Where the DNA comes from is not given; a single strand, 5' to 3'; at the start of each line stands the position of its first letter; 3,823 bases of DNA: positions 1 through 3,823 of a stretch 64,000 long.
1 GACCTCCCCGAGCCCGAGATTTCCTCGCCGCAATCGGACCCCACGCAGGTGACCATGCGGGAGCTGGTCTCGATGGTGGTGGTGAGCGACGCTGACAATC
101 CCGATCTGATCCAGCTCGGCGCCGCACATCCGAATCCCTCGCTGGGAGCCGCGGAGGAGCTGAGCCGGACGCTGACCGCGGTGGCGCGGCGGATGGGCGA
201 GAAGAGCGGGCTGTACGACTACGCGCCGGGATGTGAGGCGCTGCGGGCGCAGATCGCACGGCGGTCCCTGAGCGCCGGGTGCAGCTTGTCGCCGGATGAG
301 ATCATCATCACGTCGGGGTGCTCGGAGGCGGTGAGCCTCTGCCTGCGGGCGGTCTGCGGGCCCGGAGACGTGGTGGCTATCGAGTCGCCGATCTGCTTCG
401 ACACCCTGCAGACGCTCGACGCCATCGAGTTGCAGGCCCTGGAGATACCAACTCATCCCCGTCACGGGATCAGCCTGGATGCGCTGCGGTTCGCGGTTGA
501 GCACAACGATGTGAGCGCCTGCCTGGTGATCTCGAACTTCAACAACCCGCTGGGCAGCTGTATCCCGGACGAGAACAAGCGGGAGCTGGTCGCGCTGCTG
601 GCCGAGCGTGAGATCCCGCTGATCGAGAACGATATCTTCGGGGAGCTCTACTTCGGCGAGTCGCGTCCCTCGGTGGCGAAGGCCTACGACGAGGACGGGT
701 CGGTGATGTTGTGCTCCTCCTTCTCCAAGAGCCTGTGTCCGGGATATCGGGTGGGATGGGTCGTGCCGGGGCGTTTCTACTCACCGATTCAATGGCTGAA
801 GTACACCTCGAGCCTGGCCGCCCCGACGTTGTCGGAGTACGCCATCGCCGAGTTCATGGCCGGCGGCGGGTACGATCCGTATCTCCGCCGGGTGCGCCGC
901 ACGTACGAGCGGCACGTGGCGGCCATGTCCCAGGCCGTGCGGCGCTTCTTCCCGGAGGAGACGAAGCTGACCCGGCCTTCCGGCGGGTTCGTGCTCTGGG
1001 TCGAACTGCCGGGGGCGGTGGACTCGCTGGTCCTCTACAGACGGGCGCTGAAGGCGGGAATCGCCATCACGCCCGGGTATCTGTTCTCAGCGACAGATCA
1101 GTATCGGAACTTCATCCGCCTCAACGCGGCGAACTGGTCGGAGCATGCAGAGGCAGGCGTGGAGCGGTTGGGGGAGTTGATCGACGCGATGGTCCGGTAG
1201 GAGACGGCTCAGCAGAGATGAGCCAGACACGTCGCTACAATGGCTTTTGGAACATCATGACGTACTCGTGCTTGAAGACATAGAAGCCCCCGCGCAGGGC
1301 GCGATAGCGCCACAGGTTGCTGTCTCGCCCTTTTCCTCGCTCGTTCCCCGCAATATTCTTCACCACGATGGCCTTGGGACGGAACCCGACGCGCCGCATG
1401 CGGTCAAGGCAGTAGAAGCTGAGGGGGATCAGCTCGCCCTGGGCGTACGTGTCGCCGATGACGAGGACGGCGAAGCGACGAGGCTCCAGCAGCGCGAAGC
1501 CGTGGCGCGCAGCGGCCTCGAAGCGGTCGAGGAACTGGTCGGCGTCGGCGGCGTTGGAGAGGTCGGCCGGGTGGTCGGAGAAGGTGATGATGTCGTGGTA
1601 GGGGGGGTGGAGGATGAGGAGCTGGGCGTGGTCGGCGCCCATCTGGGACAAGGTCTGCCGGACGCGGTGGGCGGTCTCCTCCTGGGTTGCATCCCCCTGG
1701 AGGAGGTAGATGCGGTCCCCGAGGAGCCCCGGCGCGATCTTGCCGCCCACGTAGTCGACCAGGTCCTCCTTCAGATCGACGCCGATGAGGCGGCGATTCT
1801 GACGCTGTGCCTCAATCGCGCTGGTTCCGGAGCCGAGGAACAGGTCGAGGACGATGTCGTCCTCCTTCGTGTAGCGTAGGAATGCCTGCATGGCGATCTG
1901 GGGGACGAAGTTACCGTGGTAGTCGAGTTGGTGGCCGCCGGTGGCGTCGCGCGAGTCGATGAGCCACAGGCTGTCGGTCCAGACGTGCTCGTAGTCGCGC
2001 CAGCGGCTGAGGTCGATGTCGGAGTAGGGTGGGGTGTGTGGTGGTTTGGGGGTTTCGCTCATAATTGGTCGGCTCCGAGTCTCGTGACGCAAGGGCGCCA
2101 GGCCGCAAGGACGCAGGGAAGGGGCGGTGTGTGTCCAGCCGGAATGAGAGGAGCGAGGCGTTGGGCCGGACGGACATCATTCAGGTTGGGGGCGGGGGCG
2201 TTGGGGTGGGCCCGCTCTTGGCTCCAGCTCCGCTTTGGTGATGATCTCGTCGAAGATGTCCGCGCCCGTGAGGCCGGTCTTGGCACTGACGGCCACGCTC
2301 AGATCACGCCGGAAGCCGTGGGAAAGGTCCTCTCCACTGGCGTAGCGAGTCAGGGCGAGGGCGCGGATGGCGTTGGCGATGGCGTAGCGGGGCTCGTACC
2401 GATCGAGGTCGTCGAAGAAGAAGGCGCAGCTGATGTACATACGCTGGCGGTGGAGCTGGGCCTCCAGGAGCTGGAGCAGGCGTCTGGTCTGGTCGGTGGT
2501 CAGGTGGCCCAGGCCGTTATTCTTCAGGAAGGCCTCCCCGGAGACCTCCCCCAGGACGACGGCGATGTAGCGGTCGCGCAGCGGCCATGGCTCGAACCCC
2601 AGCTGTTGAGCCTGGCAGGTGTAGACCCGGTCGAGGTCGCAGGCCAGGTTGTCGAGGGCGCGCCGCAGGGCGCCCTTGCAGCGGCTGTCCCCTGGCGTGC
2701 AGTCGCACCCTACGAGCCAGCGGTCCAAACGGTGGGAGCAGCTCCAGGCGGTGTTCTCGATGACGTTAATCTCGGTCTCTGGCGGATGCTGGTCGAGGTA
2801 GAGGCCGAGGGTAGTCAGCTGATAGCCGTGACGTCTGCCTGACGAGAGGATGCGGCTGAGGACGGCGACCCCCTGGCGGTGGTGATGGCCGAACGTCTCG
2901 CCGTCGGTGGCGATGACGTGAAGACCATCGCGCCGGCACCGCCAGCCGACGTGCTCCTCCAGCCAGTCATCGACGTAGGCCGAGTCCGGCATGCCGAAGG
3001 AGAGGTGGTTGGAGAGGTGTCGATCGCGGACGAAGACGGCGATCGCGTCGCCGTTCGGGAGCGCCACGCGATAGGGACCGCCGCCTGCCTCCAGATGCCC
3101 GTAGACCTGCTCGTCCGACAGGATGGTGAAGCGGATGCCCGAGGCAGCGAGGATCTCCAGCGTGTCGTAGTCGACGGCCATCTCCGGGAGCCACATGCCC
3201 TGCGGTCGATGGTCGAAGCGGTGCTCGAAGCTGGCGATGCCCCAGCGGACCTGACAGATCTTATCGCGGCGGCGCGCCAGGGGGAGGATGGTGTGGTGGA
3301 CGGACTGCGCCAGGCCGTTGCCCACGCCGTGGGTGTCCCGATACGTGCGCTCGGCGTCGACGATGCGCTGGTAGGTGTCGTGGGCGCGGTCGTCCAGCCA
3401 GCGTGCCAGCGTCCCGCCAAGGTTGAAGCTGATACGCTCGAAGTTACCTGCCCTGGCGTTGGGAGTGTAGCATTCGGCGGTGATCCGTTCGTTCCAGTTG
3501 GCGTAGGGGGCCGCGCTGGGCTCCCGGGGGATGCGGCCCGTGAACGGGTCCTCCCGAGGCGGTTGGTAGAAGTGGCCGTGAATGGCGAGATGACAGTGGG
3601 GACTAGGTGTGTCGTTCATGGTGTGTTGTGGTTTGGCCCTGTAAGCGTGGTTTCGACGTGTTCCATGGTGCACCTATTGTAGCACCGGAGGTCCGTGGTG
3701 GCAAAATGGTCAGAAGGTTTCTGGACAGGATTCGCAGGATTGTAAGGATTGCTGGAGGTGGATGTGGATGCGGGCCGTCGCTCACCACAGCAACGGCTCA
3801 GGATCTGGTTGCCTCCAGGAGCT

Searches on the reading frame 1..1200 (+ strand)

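Call 69: search_protein_families(library=pfam, proteins=[window:1-1200:+], max_evalue=0.0001)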
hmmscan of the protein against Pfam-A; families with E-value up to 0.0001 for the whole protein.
window:1-1200:+ (399 aa): 1 family
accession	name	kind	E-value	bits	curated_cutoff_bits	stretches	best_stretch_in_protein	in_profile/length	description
PF00155.27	Aminotran_1_2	-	5.9e-25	88.7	19.7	1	56-381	21-351/361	Aminotransferase class I and II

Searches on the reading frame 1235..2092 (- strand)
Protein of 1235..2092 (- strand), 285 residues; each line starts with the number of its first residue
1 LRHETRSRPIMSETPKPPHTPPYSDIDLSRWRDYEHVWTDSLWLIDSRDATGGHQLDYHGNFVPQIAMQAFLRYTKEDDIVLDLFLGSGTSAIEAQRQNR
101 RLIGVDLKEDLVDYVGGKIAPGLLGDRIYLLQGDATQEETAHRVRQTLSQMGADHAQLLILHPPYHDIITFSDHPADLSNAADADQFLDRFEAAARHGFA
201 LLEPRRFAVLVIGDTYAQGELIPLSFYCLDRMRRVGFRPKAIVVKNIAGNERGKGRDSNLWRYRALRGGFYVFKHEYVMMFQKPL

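Call 69: search_protein_families(library=pfam, proteins=[window:1235-2092:-], max_evalue=0.0001)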
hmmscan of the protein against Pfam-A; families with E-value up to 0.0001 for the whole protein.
window:1235-2092:- (285 aa): 1 family
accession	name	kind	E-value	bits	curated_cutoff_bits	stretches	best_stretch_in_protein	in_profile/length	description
PF01555.25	N6_N4_Mtase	-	6.8e-15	56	26.7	1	32-114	138-218/221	DNA methylase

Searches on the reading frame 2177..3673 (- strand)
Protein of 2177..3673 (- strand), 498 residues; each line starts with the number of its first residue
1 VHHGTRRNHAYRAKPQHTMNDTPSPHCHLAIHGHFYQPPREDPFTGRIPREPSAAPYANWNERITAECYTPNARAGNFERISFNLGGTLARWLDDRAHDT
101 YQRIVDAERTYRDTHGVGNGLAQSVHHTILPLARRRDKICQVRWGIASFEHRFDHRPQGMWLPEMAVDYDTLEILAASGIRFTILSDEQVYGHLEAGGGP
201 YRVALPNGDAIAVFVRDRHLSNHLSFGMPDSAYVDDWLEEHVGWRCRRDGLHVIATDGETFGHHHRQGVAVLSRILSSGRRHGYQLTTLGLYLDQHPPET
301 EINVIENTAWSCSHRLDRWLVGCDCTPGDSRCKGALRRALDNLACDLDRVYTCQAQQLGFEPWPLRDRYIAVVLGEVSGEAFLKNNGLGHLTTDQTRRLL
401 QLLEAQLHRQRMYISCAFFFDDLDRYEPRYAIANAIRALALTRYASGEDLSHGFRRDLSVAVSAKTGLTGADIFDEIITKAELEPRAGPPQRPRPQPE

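Call 69: search_protein_families(library=pfam, proteins=[window:2177-3673:-], max_evalue=0.0001)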
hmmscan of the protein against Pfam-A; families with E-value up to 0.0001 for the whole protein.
window:2177-3673:- (498 aa): 2 families
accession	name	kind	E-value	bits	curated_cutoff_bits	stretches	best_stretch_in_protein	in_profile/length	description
PF12055.13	DUF3536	-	4.2e-28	98.9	25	1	336-483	9-159/284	Domain of unknown function (DUF3536)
PF03065.20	Glyco_hydro_57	-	1.7e-22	80.5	21.2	1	121-303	106-289/291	Glycosyl hydrolase family 57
